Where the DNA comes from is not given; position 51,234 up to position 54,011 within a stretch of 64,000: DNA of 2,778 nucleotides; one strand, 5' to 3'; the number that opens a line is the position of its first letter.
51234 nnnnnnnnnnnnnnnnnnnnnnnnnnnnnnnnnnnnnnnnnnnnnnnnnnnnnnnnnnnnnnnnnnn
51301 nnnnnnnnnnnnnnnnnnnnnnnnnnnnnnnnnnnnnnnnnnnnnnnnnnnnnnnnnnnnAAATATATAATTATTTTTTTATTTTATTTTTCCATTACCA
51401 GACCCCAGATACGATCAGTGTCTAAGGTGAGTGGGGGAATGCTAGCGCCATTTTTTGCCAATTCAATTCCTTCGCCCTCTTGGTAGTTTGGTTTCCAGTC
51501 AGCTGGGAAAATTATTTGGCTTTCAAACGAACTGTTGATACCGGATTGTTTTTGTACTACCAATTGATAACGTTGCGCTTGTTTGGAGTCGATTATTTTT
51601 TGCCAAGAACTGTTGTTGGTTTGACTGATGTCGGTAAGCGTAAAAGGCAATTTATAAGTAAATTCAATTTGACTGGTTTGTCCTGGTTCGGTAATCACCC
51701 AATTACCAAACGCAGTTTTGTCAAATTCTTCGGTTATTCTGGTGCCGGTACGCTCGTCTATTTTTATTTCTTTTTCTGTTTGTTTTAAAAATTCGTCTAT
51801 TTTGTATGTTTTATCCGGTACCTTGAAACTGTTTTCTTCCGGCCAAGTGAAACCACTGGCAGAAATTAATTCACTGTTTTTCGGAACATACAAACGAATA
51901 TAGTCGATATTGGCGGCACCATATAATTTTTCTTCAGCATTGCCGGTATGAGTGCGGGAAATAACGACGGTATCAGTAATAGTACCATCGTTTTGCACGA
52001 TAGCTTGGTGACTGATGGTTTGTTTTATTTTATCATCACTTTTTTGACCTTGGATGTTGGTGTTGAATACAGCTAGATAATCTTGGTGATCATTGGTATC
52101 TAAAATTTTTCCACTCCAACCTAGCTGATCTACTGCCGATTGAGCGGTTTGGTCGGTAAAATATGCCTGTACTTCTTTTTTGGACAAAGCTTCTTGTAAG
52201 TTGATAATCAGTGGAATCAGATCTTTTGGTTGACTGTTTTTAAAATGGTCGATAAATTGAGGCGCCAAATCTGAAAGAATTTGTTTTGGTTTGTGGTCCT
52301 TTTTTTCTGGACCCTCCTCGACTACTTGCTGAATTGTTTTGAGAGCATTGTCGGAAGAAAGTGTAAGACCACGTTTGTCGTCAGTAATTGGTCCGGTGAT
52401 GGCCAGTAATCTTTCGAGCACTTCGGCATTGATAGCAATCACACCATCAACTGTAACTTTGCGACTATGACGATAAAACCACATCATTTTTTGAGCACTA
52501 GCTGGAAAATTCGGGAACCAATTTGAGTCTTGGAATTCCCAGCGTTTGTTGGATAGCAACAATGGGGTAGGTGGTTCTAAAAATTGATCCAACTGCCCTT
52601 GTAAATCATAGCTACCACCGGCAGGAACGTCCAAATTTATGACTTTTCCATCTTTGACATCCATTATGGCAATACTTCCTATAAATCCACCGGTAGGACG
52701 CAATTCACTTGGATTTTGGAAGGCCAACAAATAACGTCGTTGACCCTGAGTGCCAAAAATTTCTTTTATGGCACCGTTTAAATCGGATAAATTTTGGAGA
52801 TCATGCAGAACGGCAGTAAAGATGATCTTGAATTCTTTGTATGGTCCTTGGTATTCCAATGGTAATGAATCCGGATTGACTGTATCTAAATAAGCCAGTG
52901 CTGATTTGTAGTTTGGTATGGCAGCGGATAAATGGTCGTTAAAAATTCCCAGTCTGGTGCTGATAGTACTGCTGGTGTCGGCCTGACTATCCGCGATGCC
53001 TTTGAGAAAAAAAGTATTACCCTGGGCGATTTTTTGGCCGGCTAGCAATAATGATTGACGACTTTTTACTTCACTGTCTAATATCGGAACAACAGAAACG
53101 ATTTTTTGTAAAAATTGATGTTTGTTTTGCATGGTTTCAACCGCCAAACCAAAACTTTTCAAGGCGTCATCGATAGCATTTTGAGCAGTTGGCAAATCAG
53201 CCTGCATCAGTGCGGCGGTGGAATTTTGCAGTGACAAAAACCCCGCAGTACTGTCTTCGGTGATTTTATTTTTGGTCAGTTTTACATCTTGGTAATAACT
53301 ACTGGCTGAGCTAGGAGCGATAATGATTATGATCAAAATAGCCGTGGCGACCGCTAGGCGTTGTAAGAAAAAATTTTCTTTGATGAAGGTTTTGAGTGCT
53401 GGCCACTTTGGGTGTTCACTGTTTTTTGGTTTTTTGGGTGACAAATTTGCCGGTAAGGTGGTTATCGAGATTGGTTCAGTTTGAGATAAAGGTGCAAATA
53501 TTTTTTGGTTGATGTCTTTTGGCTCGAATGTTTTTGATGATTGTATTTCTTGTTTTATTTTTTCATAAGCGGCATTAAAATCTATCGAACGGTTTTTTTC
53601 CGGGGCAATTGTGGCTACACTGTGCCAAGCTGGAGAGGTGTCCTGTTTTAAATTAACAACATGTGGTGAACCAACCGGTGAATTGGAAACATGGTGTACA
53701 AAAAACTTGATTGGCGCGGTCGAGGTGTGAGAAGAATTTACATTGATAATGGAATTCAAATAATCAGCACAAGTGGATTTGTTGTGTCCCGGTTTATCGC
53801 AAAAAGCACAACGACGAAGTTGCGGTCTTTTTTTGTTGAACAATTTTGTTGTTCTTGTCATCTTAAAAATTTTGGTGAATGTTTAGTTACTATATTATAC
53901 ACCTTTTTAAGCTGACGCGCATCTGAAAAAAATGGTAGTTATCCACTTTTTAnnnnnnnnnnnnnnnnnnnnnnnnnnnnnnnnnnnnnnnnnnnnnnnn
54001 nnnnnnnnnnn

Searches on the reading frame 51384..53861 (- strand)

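Call 34: search_protein_families(library=pfam, proteins=[window:51384-53861:-], max_evalue=0.001)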
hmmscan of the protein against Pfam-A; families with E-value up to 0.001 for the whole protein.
window:51384-53861:- (825 aa): 1 family
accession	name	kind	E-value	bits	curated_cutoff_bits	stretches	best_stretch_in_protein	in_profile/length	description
PF13196.11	DUF4012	-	4.1e-29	102.4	28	1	372-512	1-141/144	Protein of unknown function (DUF4012)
